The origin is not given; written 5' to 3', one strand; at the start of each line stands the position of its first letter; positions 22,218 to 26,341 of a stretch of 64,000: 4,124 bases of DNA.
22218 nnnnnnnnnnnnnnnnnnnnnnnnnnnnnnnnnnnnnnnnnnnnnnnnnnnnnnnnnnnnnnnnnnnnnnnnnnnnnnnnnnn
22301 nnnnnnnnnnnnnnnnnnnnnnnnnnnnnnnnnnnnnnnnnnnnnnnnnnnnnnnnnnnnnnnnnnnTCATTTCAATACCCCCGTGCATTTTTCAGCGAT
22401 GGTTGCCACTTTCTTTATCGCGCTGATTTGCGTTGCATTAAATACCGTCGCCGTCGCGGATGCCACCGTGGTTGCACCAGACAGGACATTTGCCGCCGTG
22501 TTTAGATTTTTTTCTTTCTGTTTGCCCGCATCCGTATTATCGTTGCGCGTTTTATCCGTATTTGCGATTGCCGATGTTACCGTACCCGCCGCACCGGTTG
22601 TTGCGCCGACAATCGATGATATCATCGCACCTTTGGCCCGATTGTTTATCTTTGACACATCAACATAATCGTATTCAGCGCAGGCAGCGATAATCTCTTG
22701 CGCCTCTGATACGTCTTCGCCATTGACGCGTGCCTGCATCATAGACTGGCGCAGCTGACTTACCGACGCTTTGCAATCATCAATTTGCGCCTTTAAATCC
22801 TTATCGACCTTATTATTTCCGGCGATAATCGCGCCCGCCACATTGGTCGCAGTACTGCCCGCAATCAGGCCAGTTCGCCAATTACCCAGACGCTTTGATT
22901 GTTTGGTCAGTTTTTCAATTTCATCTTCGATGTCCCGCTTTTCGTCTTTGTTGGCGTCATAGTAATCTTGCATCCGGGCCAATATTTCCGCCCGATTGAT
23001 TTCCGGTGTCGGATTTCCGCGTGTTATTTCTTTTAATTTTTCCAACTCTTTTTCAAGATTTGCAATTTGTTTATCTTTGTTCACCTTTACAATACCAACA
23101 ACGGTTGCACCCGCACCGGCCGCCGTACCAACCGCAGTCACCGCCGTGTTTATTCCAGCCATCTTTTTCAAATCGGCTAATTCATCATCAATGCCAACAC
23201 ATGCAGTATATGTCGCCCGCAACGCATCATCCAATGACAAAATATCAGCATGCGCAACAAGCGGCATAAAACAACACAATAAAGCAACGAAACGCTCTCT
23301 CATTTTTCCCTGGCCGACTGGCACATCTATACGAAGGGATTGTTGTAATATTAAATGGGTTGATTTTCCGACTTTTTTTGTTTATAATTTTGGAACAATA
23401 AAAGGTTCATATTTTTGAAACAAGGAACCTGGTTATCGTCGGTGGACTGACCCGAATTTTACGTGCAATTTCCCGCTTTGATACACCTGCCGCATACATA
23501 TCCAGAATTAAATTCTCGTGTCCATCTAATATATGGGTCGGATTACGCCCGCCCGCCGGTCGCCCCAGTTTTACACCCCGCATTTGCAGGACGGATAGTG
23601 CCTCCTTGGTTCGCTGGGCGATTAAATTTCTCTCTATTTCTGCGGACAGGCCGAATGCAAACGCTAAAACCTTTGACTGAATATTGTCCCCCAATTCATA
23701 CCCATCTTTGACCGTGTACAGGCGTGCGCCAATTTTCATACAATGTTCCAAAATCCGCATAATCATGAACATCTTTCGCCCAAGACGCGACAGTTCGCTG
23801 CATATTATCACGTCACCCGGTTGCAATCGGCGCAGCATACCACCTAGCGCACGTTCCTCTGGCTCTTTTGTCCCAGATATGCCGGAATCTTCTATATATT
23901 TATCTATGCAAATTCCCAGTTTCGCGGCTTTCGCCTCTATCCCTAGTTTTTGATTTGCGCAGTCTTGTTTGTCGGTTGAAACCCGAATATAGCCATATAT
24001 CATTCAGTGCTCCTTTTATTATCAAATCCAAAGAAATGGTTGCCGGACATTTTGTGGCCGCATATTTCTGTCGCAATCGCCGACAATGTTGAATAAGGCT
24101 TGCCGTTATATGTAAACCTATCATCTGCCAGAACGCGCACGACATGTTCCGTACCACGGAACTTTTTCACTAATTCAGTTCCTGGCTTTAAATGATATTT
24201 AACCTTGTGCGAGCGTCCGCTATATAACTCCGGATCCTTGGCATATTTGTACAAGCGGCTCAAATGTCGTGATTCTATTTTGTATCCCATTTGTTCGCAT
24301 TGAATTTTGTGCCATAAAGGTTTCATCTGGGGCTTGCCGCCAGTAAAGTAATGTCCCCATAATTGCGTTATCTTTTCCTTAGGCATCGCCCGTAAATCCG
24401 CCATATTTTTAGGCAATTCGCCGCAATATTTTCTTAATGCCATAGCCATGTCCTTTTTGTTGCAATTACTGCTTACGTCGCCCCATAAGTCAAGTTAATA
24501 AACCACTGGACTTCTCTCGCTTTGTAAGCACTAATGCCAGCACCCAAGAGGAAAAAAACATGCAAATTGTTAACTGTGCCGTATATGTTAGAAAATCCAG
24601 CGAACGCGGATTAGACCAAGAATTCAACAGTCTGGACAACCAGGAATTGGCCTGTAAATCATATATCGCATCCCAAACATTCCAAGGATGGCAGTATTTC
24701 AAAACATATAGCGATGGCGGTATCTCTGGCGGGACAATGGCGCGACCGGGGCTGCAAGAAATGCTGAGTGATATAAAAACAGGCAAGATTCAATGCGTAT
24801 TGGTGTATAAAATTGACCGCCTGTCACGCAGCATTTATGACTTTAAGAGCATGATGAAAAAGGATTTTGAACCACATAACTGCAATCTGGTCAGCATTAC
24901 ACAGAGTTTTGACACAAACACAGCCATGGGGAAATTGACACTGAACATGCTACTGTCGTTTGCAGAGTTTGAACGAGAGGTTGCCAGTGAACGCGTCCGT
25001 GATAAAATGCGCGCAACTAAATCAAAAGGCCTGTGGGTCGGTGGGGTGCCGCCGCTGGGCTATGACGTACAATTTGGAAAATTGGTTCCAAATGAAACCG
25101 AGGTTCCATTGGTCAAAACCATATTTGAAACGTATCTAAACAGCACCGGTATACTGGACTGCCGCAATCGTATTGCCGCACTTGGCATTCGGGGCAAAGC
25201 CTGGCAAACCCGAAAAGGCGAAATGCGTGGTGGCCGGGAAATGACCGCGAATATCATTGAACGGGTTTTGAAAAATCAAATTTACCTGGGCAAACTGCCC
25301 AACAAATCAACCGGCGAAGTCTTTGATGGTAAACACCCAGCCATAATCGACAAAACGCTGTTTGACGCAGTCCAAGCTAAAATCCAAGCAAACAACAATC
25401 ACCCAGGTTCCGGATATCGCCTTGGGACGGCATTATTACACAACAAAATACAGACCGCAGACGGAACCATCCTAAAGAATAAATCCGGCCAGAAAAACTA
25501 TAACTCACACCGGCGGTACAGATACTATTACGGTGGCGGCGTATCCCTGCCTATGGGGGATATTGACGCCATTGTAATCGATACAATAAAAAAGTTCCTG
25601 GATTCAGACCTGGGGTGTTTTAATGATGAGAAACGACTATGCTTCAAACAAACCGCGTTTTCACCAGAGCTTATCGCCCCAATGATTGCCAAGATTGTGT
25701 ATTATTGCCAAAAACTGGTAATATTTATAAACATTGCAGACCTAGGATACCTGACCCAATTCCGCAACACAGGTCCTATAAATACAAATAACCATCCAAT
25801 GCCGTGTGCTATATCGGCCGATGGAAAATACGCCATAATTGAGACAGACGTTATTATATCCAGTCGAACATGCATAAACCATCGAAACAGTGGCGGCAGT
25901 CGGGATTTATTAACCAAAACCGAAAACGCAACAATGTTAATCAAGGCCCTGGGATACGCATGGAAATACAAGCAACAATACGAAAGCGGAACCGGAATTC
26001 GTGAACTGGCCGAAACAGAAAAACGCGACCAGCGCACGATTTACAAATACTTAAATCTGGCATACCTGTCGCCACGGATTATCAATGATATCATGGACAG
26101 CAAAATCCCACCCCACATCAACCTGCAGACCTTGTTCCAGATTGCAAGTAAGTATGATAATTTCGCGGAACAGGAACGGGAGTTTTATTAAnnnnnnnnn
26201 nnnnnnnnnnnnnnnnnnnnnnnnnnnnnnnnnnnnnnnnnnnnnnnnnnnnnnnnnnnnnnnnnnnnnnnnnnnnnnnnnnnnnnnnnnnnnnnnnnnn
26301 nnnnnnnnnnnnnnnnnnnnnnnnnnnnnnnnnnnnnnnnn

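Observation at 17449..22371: Giant secreted protein with about 20 KAEEAR repeats and a tandemly duplicated, unrecognised ~280-aa C-terminal domain carrying invariant His and Cys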

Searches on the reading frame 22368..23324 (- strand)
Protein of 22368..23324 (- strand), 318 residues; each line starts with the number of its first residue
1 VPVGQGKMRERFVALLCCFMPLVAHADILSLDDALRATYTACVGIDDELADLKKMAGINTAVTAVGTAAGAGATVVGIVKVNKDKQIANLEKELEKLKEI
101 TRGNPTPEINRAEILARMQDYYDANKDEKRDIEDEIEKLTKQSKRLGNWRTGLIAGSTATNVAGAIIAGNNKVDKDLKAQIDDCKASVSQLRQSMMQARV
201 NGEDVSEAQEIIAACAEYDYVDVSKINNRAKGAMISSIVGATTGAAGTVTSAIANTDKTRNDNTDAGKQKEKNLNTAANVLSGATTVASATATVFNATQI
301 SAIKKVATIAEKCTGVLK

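Call 18: search_protein_families(library=pfam, proteins=[window:22368-23324:-], max_evalue=0.001)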
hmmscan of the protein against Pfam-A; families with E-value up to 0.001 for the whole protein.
window:22368-23324:- (318 aa): 0 families

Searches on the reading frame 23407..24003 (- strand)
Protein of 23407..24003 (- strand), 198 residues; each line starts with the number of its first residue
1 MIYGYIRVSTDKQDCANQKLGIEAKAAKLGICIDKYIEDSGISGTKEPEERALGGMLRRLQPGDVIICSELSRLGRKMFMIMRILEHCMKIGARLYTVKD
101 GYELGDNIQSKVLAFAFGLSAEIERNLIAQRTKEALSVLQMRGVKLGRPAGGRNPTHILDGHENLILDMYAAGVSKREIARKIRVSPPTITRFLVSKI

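Call 18: search_protein_families(library=pfam, proteins=[window:23407-24003:-], max_evalue=0.001)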
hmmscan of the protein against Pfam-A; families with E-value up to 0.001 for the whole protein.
window:23407-24003:- (198 aa): 3 families
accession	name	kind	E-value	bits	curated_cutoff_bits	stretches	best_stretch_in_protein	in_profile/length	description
PF00239.26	Resolvase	-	4.7e-31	108.3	23.3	1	2-144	1-144/145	Resolvase, N terminal domain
PF13936.12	HTH_38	-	3e-06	27.3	27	1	165-192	12-39/44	Helix-turn-helix domain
PF13384.12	HTH_23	-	0.00026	21.1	24.6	1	166-193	10-37/50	Homeodomain-like domain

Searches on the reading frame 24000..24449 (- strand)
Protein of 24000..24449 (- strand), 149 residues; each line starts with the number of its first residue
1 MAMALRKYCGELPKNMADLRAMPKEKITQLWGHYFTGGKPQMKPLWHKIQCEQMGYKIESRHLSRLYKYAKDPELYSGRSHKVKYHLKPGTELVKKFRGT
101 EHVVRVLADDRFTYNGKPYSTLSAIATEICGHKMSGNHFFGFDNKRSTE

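Call 18: search_protein_families(library=pfam, proteins=[window:24000-24449:-], max_evalue=0.001)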
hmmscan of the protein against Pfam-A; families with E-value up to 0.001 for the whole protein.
window:24000-24449:- (149 aa): 2 families
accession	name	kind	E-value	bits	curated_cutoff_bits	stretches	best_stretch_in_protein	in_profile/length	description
PF11149.13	DUF2924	-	9.6e-23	81.4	31.2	1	15-142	3-134/135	Protein of unknown function (DUF2924)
PF18755.6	RAMA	-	9.1e-05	22.8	35.2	1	87-137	30-81/107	Restriction Enzyme Adenine Methylase Associated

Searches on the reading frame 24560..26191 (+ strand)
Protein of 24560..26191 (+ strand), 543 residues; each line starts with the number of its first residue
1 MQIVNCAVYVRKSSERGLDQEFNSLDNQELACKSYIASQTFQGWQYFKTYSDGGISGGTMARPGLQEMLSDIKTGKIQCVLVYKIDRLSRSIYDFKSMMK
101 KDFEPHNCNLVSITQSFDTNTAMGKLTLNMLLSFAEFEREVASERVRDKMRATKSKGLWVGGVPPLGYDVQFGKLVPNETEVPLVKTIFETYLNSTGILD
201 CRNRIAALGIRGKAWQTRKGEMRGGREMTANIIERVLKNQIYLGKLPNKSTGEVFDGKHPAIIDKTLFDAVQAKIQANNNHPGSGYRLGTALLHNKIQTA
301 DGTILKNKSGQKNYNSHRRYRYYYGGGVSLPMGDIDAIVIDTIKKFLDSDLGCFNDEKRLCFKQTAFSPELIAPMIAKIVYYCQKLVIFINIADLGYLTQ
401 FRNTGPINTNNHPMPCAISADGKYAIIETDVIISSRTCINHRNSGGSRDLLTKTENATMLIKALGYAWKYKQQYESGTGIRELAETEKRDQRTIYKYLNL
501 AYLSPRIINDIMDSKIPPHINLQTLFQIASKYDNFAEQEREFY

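Call 18: search_protein_families(library=pfam, proteins=[window:24560-26191:+], max_evalue=0.001)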
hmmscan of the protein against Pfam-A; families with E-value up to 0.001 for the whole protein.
window:24560-26191:+ (543 aa): 2 families
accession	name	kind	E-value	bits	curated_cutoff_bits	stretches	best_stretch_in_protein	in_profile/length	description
PF00239.26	Resolvase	-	1.7e-35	122.7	23.3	1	7-158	2-144/145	Resolvase, N terminal domain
PF07508.19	Recombinase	-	1.7e-12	47.9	21.1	1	180-277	2-101/102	Recombinase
